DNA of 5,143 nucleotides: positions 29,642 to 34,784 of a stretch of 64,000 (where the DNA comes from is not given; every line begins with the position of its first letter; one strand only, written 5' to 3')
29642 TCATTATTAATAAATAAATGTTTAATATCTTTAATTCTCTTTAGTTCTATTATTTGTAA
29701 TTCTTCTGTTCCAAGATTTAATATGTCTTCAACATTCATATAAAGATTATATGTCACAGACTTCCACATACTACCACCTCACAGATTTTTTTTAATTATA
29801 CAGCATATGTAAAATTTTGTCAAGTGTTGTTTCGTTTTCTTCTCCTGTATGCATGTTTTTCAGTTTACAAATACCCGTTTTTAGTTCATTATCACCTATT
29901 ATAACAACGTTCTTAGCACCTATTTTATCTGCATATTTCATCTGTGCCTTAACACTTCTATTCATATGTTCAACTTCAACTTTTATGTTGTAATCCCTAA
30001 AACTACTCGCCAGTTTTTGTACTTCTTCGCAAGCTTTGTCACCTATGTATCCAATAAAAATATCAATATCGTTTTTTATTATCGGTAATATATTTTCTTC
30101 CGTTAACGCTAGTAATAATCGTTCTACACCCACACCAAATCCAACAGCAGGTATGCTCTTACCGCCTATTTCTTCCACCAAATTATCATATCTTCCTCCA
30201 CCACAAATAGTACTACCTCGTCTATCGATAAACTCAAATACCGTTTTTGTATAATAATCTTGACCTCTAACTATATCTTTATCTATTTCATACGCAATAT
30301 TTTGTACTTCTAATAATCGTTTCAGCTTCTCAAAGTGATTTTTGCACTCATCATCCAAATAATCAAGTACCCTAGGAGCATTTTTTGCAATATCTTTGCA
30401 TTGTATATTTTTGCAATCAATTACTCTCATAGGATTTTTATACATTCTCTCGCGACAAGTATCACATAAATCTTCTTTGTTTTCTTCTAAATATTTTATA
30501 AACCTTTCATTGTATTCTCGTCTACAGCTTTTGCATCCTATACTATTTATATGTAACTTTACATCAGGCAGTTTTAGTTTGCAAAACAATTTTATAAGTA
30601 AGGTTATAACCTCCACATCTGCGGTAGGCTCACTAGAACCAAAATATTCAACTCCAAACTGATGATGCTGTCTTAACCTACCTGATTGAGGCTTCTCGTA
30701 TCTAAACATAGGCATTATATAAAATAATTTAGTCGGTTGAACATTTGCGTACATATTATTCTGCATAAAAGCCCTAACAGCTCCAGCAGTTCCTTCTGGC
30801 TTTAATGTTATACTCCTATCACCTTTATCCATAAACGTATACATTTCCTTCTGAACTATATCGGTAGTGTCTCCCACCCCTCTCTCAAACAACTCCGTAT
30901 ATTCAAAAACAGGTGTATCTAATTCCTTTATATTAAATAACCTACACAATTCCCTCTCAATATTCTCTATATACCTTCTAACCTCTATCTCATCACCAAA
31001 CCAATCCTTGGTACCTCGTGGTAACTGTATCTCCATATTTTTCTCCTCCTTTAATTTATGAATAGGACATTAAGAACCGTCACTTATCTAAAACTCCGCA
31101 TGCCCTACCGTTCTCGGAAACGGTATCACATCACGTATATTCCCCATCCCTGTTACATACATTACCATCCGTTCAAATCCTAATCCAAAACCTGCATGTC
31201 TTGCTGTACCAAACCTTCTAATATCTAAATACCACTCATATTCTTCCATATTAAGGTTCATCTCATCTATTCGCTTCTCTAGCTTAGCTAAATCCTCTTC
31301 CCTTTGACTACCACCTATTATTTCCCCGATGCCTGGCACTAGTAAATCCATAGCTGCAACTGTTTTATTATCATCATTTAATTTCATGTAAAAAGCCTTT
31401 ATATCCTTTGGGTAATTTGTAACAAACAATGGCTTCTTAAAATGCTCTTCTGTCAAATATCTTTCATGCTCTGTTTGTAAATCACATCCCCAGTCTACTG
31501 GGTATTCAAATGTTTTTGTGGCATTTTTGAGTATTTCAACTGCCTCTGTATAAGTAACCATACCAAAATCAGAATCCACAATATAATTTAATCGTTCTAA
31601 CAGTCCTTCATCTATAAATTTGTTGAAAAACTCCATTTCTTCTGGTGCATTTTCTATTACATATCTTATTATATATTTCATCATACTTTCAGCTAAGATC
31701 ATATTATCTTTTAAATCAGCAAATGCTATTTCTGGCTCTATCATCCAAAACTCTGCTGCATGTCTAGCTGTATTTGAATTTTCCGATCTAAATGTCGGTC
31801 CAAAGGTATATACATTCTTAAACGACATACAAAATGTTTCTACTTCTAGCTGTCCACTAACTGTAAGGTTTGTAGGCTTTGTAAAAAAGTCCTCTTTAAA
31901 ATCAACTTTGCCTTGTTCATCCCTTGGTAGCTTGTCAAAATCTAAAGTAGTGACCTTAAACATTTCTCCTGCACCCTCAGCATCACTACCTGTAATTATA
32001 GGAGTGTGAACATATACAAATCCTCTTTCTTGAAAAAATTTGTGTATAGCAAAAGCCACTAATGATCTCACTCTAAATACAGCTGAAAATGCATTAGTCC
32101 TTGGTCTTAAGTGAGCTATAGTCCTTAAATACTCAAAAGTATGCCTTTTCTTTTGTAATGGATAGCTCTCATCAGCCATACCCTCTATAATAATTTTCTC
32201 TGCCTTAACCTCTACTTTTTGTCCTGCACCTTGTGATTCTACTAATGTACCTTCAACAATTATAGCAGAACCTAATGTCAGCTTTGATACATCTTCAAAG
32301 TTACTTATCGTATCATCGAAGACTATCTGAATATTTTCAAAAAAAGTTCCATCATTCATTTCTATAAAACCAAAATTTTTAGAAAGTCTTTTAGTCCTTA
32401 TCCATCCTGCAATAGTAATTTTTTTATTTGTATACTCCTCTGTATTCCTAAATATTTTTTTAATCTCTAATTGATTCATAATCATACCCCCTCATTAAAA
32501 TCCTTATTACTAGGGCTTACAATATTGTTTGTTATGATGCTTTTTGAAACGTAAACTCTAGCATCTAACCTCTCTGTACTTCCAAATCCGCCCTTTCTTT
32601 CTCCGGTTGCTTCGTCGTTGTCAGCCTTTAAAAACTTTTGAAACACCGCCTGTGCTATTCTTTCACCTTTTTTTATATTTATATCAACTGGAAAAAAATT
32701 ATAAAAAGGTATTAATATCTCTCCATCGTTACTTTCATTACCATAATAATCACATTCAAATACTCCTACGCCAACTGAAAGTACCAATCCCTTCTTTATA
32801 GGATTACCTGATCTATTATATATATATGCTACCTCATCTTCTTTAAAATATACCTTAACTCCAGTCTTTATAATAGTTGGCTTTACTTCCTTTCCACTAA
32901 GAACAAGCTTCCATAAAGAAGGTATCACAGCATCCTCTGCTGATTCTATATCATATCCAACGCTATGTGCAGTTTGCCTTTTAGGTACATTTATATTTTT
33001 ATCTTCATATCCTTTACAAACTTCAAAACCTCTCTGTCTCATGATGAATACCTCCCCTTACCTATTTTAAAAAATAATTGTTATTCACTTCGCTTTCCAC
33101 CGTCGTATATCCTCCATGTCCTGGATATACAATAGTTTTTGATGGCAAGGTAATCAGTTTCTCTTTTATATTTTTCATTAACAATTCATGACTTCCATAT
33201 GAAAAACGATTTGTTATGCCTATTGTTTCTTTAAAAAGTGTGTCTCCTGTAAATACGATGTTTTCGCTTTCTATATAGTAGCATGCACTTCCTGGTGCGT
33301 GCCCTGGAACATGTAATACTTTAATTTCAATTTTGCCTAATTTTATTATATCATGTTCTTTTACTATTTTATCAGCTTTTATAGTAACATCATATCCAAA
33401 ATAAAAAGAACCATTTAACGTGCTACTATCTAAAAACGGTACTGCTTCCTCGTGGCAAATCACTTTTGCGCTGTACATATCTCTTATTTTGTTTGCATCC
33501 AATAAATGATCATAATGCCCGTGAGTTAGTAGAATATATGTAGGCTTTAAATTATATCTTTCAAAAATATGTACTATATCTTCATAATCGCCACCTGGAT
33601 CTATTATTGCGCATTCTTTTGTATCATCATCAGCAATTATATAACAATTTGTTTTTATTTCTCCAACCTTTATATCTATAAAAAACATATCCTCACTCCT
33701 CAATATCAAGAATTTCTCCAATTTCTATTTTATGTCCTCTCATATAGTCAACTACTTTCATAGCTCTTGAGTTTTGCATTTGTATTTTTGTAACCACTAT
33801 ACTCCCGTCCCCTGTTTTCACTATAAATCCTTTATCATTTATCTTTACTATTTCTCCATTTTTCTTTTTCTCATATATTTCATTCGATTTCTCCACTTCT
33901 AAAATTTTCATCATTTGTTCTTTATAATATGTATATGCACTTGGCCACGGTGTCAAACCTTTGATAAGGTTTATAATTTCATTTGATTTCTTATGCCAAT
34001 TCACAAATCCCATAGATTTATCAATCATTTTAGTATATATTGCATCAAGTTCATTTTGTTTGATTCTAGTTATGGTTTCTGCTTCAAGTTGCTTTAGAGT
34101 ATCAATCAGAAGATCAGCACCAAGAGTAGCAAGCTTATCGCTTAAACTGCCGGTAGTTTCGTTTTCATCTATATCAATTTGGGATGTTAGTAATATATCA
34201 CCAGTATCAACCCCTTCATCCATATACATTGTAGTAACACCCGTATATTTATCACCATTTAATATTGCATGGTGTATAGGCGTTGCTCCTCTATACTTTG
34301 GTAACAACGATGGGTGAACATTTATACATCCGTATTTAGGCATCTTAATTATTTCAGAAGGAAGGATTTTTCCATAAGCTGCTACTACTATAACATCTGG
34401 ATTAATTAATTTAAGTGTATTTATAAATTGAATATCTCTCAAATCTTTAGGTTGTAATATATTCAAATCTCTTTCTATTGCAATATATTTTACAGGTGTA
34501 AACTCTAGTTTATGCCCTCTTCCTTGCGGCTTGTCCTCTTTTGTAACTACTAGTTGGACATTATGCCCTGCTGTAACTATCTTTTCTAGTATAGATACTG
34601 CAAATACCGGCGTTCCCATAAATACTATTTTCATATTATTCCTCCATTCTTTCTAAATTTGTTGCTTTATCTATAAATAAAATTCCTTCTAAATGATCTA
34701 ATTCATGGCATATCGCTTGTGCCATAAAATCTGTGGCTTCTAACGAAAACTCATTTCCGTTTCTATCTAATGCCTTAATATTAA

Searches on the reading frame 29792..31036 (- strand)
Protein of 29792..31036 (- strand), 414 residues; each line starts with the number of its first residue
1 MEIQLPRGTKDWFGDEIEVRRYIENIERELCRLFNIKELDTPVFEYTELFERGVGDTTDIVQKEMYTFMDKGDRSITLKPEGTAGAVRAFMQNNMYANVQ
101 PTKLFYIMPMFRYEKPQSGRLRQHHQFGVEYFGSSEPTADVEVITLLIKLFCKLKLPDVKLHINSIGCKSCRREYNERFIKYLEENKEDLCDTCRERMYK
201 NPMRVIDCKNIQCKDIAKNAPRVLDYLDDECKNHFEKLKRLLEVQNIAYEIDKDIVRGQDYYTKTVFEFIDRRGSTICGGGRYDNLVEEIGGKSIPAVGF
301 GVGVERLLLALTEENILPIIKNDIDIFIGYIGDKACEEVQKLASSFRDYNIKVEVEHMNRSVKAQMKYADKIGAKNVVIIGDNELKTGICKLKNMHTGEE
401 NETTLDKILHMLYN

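Call 23: search_protein_families(library=pfam, proteins=[window:29792-31036:-], max_evalue=0.00001)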
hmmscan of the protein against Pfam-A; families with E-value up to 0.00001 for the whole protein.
window:29792-31036:- (414 aa): 3 families
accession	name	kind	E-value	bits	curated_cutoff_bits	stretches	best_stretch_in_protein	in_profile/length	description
PF13393.11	tRNA-synt_His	-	1.1e-39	137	25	1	22-307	12-308/308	Histidyl-tRNA synthetase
PF00587.30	tRNA-synt_2b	-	3.4e-14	53.8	29.3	1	66-315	1-179/179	tRNA synthetase class II core domain (G, H, P, S and T)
PF03129.25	HGTP_anticodon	-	3.6e-14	53.1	21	1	327-412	3-91/94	Anticodon binding domain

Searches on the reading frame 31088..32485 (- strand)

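Call 23: search_protein_families(library=pfam, proteins=[window:31088-32485:-], max_evalue=0.00001)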
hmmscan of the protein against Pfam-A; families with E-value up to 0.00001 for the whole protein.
window:31088-32485:- (465 aa): 2 families
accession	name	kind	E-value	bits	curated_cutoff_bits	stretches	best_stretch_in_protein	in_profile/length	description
PF00152.25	tRNA-synt_2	-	4.5e-67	226.7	25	1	124-459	9-307/308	tRNA synthetases class II (D, K and N)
PF01336.31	tRNA_anti-codon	-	4.2e-14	52.7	27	1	23-100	1-74/75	OB-fold nucleic acid binding domain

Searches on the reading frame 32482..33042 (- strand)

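Call 23: search_protein_families(library=pfam, proteins=[window:32482-33042:-], max_evalue=0.00001)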
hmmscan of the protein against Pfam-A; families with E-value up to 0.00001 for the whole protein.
window:32482-33042:- (186 aa): 1 family
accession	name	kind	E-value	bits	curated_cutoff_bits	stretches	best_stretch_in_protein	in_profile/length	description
PF00692.24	dUTPase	-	3.2e-15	56.5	22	1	16-156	2-128/129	dUTPase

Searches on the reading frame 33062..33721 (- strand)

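Call 23: search_protein_families(library=pfam, proteins=[window:33062-33721:-], max_evalue=0.00001)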
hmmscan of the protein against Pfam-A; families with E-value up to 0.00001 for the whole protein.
window:33062-33721:- (219 aa): 3 families
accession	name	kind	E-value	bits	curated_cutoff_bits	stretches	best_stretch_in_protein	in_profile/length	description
PF00753.33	Lactamase_B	-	4.1e-31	108.9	22.7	1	22-202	4-196/196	Metallo-beta-lactamase superfamily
PF19583.5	ODP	-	6.7e-08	33.1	27.2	1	22-161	1-136/194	ODP family beta lactamase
PF12706.13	Lactamase_B_2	-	2.5e-07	30.9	27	1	59-163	30-146/200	Beta-lactamase superfamily domain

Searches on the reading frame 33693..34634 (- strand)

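Call 23: search_protein_families(library=pfam, proteins=[window:33693-34634:-], max_evalue=0.00001)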
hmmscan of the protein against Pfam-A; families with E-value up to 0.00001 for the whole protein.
window:33693-34634:- (313 aa): 2 families
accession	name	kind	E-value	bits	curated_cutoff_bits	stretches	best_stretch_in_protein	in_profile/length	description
PF00551.24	Formyl_trans_N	-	4e-49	167.3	26.1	1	1-179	1-180/181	Formyl transferase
PF02911.23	Formyl_trans_C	-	3.5e-26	91.7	21.1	1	204-301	2-99/100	Formyl transferase, C-terminal domain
